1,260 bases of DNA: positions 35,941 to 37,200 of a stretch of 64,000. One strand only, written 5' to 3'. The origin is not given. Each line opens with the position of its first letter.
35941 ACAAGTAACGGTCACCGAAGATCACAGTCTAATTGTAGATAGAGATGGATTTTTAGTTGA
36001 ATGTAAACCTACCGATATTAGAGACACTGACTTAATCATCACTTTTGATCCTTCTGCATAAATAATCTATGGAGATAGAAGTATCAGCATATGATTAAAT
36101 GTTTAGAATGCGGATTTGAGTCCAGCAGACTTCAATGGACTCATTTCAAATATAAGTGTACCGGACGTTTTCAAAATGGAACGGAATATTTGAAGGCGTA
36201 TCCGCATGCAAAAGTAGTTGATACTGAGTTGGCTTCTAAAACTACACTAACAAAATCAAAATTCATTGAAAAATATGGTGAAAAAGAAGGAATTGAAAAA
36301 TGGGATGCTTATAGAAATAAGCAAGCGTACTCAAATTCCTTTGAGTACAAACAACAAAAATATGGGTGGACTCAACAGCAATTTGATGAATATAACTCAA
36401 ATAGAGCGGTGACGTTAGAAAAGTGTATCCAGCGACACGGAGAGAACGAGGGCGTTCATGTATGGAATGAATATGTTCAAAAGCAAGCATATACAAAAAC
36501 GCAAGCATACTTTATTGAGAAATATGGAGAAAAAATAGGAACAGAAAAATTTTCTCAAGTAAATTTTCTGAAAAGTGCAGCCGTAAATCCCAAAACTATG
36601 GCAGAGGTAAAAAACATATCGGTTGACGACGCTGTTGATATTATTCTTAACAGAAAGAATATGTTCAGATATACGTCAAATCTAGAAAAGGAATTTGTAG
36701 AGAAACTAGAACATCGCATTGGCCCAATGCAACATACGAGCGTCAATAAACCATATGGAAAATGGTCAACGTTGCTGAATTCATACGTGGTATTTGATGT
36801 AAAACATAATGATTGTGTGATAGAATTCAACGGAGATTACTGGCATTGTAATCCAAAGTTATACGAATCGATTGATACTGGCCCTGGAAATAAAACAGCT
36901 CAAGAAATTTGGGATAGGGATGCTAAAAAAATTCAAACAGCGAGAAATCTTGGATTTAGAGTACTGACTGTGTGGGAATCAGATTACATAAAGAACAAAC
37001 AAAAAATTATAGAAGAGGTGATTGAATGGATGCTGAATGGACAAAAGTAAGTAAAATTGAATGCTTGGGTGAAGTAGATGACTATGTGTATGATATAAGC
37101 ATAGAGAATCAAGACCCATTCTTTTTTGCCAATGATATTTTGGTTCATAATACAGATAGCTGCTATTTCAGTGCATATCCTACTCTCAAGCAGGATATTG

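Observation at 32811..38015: Fractured DNA polymerase: three-piece PolB joined in part by a trans-splicing split intein, with Vsr-like homing endonuclease genes in both gaps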

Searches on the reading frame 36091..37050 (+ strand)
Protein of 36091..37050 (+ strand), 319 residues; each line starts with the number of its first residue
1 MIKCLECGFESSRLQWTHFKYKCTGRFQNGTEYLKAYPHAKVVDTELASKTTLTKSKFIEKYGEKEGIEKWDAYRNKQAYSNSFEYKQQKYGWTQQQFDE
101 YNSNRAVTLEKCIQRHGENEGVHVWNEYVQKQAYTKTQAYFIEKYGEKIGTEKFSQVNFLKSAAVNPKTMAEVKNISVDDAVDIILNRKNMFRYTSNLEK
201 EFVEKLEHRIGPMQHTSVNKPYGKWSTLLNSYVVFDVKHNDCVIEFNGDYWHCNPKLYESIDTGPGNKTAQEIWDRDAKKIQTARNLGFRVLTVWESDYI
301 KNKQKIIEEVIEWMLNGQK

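Call 4: search_protein_families(library=pfam, proteins=[window:36091-37050:+], max_evalue=0.01)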
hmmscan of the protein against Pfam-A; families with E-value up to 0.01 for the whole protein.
window:36091-37050:+ (319 aa): 1 family
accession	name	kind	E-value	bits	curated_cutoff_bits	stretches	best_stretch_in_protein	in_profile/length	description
PF18741.7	MTES_1575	-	0.0001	22.8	38.2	1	268-312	50-94/96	REase_MTES_1575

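Call 18: search_protein_families(library=phrogs, proteins=[window:36091-37050:+], max_evalue=0.001)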
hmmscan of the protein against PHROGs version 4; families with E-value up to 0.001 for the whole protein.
window:36091-37050:+ (319 aa): 2 families
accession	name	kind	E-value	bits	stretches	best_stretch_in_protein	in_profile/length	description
phrog_22677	-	unknown function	8.4e-56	190.8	1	50-314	77-348/353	-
phrog_13076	-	DNA, RNA and nucleotide metabolism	4.1e-05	24.2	1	237-312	52-130/154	endonuclease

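Call 19: search_solved_structures(query=window:36091-37050:+, max_evalue=10, show_alignments=2)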
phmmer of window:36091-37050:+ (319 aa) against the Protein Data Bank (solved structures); distinct sequences matched with E-value up to 10: 11.
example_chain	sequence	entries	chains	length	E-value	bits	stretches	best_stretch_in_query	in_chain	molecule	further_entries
1odg_A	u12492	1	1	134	0.011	18.2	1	235-312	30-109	DNA MISMATCH ENDONUCLEASE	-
3on9_A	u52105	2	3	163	0.011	18.2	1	207-260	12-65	Tumour necrosis factor receptor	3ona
1vsr_A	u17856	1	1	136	0.012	18.2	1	235-312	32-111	PROTEIN (VSR ENDONUCLEASE)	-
1cw0_A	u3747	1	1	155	0.016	17.7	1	235-312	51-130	PROTEIN (DNA MISMATCH ENDONUCLEASE)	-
7ysh_D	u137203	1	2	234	0.036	16.5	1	141-215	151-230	Isoform 20 of Fibroblast growth factor receptor 1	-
1evt_C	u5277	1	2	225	0.11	14.9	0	141-183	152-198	PROTEIN (FIBROBLAST GROWTH FACTOR RECEPTOR 1)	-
1cvs_C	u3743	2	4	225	0.12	14.9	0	141-183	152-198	FIBROBLAST GROWTH FACTOR RECEPTOR 1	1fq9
3ojv_C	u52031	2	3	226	0.12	14.9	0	141-183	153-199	Basic fibroblast growth factor receptor 1 | Fibroblast growth factor receptor 1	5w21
5w59_B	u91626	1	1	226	0.14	14.6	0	141-183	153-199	Fibroblast growth factor receptor 1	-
7e8d_K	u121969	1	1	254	0.76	12.2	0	203-225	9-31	Histone-lysine N-methyltransferase NSD2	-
3hrl_A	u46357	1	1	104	1.2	11.5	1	248-313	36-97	Endonuclease-Like Protein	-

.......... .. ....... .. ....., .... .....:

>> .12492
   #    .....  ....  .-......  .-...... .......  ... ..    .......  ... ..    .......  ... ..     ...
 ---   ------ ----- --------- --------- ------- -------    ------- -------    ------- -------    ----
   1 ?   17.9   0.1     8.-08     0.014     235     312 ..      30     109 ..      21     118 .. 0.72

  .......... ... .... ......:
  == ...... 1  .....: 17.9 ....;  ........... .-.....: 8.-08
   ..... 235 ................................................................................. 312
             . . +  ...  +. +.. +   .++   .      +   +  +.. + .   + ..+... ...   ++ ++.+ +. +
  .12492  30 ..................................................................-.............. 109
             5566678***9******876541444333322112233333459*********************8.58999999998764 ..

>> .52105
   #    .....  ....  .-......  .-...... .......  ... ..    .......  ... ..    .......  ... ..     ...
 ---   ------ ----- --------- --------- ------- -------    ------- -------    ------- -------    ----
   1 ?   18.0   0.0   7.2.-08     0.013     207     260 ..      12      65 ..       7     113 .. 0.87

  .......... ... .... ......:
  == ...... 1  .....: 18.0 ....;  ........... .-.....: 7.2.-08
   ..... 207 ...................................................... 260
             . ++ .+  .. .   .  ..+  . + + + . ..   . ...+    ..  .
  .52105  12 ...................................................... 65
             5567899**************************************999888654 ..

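Call 34: search_dna_similar(query=window:36091-37050:+, collection=phages, mode=protein, max_rows=40, max_evalue=0.001)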
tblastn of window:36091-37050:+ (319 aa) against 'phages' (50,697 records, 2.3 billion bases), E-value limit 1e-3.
Records with a match: 41; places in all: 41; records where one place covers at least 80% of the query: 2.
Best place of each record, by identity: <60% 41.
By first word of the organism name: Prevotella 14; Aeromonas 9; Campylobacter 4; uncultured 4; Tenacibaculum 3; Caulobacter 2; Klebsiella 2; Nitratidesulfovibrio 1; Desulfovibrio 1; Vibrio 1.
By host as written in the record: Prevotella sp. 14; Aeromonas salmonicida 7; - 4; Tenacibaculum maritimum 3; Caulobacter crescentus CB15 2; Aeromonas salmonicida subsp. salmonicida 2; Campylobacter sp. 2; Nitratidesulfovibrio vulgaris ATCC7757 (synonym: Desulfovibtio vulgaris) 1; and 6 more.
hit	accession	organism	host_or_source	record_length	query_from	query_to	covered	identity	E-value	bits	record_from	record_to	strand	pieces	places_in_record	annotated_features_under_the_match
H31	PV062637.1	Nitratidesulfovibrio phage SRB7757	Nitratidesulfovibrio vulgaris ATCC7757 ...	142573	71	315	77%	34.9%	7e-33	134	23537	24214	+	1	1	record has no annotation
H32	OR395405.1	Desulfovibrio phage 7757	Desulfovibrio vulgaris ATCC 7757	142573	71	315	77%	34.9%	7e-33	134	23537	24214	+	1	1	record has no annotation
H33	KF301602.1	Caulobacter phage Cr30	Caulobacter crescentus CB15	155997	4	314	97%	27.1%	1e-14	81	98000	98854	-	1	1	hypothetical protein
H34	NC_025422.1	Caulobacter phage Cr30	Caulobacter crescentus CB15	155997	4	314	97%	27.1%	1e-14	81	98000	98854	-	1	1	hypothetical protein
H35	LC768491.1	Klebsiella phage phiKp_21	Klebsiella pneumoniae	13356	71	313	76%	34.0%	3e-33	135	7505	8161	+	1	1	hypothetical protein (x2)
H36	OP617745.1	Klebsiella phage KP13-7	Klebsiella pneumoniae KP13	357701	71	313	76%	34.0%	3e-33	135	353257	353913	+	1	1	hypothetical protein (x2)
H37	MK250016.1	Prevotella phage Lak-A1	Prevotella sp.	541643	71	311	76%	34.1%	3e-29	123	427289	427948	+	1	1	record has no annotation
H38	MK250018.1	Prevotella phage Lak-A1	Prevotella sp.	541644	71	311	76%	34.1%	3e-29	123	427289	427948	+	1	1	record has no annotation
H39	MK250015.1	Prevotella phage Lak-A1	Prevotella sp.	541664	71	311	76%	34.1%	3e-29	123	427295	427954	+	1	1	record has no annotation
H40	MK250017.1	Prevotella phage Lak-A1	Prevotella sp.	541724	71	311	76%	34.1%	3e-29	123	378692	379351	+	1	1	record has no annotation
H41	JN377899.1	Aeromonas phage Aes123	Aeromonas salmonicida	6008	71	312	76%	33.9%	1e-33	136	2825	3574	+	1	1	putative VSR endonuclease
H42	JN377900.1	Aeromonas phage Aes144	Aeromonas salmonicida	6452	71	312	76%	33.9%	7e-33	134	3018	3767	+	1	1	putative VSR endonuclease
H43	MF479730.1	Aeromonas phage AS-gz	Aeromonas salmonicida subsp. salmonicida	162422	71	312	76%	33.9%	7e-33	134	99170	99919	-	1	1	hypothetical protein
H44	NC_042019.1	Aeromonas phage AS-gz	Aeromonas salmonicida subsp. salmonicida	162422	71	312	76%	33.9%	7e-33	134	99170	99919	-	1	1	hypothetical protein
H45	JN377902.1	Aeromonas phage Aes509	Aeromonas salmonicida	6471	71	312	76%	33.9%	7e-33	134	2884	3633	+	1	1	putative VSR endonuclease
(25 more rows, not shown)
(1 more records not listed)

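Call 63: search_solved_structures(query=A1, max_evalue=1, show_alignments=3)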
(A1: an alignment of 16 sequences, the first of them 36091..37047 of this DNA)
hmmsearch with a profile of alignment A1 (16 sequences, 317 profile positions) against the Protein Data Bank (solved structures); distinct sequences matched with E-value up to 1: 4.
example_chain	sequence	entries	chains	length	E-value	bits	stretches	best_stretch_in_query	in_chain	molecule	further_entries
1odg_A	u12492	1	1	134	0.0067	19.2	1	236-305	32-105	DNA MISMATCH ENDONUCLEASE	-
1vsr_A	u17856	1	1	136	0.007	19.1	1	236-305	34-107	PROTEIN (VSR ENDONUCLEASE)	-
1cw0_A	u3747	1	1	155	0.009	18.8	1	236-304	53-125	PROTEIN (DNA MISMATCH ENDONUCLEASE)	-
3r3p_A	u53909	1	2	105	0.087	15.5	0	272-307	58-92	Mobile intron protein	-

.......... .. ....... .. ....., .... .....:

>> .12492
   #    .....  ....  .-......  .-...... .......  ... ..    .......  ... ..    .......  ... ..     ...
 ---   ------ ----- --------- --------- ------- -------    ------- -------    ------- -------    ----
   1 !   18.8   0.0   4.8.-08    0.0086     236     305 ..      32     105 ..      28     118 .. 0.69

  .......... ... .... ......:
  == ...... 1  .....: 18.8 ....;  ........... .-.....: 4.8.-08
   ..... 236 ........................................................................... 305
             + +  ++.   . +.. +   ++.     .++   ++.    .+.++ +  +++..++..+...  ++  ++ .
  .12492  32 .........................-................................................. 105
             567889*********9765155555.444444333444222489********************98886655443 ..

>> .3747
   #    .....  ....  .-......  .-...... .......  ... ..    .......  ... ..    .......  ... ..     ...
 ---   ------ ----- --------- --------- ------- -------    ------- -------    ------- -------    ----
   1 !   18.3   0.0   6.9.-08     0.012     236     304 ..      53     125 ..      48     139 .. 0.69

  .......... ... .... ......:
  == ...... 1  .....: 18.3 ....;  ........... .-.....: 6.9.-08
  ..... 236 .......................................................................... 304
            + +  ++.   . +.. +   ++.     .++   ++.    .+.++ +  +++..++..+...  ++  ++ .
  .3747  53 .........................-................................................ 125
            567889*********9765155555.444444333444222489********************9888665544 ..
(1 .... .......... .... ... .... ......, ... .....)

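Call 64: find_homologous_proteins(query=window:36091-37047:+, max_evalue=0.00001)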
Query window:36091-37047:+ (319 aa): 533 proteins with E <= 0.00001 among 1241 candidates; the best 120 are listed.
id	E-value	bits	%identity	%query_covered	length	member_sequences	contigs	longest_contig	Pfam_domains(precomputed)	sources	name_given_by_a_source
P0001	2.5e-217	738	100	100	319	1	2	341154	-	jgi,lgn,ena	jgi:hypothetical protein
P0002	3.8e-158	544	69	100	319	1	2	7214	-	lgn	-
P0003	6.4e-151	520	67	100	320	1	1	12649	-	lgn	-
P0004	1.2e-138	480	63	100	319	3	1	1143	-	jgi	-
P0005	1.3e-138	480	64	100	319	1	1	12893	-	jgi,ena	-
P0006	7.8e-132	457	62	100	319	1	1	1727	-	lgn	-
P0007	7.2e-129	448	59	100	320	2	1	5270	-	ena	-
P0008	2.4e-128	446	58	100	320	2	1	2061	-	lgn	-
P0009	2.6e-126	439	58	100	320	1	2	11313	-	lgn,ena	-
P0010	2.1e-122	426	59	99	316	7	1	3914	-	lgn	-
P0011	2.9e-122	426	56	100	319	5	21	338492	-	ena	-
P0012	3.6e-121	422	59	100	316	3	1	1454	-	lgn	-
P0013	4.3e-121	422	58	100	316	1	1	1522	-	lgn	-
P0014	6.7e-121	422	57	99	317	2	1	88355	-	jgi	-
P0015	7.8e-121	421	56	100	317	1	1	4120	-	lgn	-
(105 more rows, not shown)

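Call 69: search_protein_families(library=pfam, proteins=[window:36091-37050:+], max_evalue=5)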
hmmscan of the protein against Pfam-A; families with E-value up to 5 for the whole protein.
window:36091-37050:+ (319 aa): 5 families
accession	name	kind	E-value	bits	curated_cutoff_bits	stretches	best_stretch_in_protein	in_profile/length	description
PF18741.7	MTES_1575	-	0.0001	22.8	38.2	1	268-312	50-94/96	REase_MTES_1575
PF04480.18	DUF559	-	0.028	14.7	20.6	1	243-312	41-106/109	Protein of unknown function (DUF559)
PF13045.11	DUF3905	-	0.034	14.6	27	1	175-227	2-54/84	Protein of unknown function (DUF3905)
PF21411.2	Rap1_C_Sp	-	0.078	13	27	1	178-208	2-26/40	S. pombe DNA-binding protein Rap1, C-terminal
PF18073.7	Zn_ribbon_LapB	-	0.91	9.7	25.7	1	4-16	3-15/28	Rubredoxin metal binding domain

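Call 70: search_protein_families(library=ncbifam, proteins=[window:36091-37050:+], max_evalue=0.01)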
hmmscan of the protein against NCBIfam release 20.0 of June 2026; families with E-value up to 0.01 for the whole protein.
window:36091-37050:+ (319 aa): 1 family
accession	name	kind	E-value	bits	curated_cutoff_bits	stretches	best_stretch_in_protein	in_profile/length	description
TIGR00632.1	vsr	subfamily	0.0052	17.1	97.85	1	237-298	54-119/119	DNA mismatch endonuclease Vsr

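Call 71: predict_structure(alignment_id=A2)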
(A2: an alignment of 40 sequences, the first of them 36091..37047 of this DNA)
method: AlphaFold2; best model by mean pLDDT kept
length: 319 residues; sequences in the alignment: 40
mean_pLDDT: 90.2   pTM: 0.57
mean pLDDT of the five models: 90.2, 89.6, 87.4, 86.7, 83.0
residues with pLDDT >= 90: 202; 70-90: 108; 50-70: 7; < 50: 2
segments of 3 or more residues with pLDDT < 50: none
pLDDT, mean of each block of 10 residues (from residue 1): 90 90 88 88 87 87 93 91 93 92 83 86 89 89 91 90 88 92 82 77 95 89 93 93 95 96 94 97 96 96 96 77
secondary structure, 60 per line:
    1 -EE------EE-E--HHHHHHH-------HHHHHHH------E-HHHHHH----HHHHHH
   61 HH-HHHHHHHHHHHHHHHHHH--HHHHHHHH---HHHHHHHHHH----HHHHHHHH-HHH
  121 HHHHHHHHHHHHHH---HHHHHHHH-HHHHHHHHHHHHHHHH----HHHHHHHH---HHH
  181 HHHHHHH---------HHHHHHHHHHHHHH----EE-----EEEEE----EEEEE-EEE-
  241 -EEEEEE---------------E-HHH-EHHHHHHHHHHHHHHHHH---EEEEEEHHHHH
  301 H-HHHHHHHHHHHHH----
elements in order: H16-22 H30-36 H45-50 H55-62 H64-81 H84-91 H95-104 H109-116 H118-134 H138-145 H147-162 H167-174 H178-187 H197-210 E222-226 E231-235 E237-239 E242-247 H270-286 E290-295 H296-301 H303-315

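Call 73: fold_search(model_id=the predicted structure, library=pdb)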
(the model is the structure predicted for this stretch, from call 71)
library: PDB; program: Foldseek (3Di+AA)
matches with E <= 10: 121; with E <= 0.001: 0
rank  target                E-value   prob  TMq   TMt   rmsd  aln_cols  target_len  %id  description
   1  1cw0_A                7.2e-03  1.00  0.25  0.47   6.8       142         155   21  CRYSTAL STRUCTURE ANALYSIS OF VERY SHORT PATCH REPAIR (VSR) ENDONUCLEASE IN COMPLEX WITH A DUPLEX DNA (released 1999-12-12)
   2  1vsr                  1.3e-02  1.00  0.24  0.50   5.6       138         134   19  VERY SHORT PATCH REPAIR (VSR) ENDONUCLEASE FROM ESCHERICHIA COLI (released 1999-10-27)
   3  3r3p_B                9.9e-02  0.97  0.23  0.63   4.8       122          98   16  Homing Endonuclease I-Bth0305I Catalytic Domain (released 2011-10-05)
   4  9i05_Xr               9.9e-02  0.54  0.23  0.17  17.1       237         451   11  Cryo-EM structure of the large subunit of the mitochondrial ribosome from Toxoplasma gondii (released 2025-06-11)
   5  9i05_Xv               2.4e-01  0.25  0.21  0.18  16.0       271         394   11  Cryo-EM structure of the large subunit of the mitochondrial ribosome from Toxoplasma gondii (released 2025-06-11)
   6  9i05_Xl               9.2e-01  0.18  0.21  0.17  10.9       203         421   12  Cryo-EM structure of the large subunit of the mitochondrial ribosome from Toxoplasma gondii (released 2025-06-11)
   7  9i05_Xg               1.6e+00  0.23  0.25  0.17   9.4       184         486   13  Cryo-EM structure of the large subunit of the mitochondrial ribosome from Toxoplasma gondii (released 2025-06-11)
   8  9sw0_B                1.8e+00  0.02  0.10  0.10  22.0       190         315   12  XRCC3-RAD51C-RAD51D-XRCC2 (XRCC3 complex) capping a RAD51 filament on a D-loop intermediate (released 2025-11-12)
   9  8f6h_A                2.0e+00  0.02  0.10  0.11  22.1       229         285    8  Cryo-EM structure of a Zinc-loaded asymmetrical TMD D70A mutant of the YiiP-Fab complex (released 2023-02-08)
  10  9svx_B                2.3e+00  0.02  0.10  0.11  22.1       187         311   12  XRCC3-RAD51C-RAD51D-XRCC2 (XRCC3 complex) capping a RAD51 filament on single stranded DNA (released 2025-11-26)
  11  2mp4_MODEL_1_A        2.5e+00  0.06  0.13  0.22  14.8       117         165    8  Solution Structure of ADF like UNC-60A Protein of Caenorhabditis elegans (released 2014-06-11)
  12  6huy_C                2.8e+00  0.04  0.11  0.10  24.6       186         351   12  HmdII from Desulfurobacterium thermolithotrophum reconstitued with Fe-guanylylpyridinol (FeGP) cofactor and co-crystal (released 2019-01-09)
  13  7lkm_A                3.0e+00  0.04  0.12  0.20  14.7       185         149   12  The PilB(N-terminal_P70S mutant)-PilZ complex of the Type IV pilus from Xanthomonas citri (released 2021-08-11)
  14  3hrl                  3.1e+00  0.16  0.19  0.54   6.3       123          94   14  Crystal structure of a putative endonuclease-like protein (ngo0050) from neisseria gonorrhoeae (released 2009-06-30)
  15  6nmx_B                3.1e+00  0.06  0.13  0.12   6.9        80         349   15  Threonine synthase from Bacillus subtilis ATCC 6633 with PLP and APPA (released 2019-03-13)
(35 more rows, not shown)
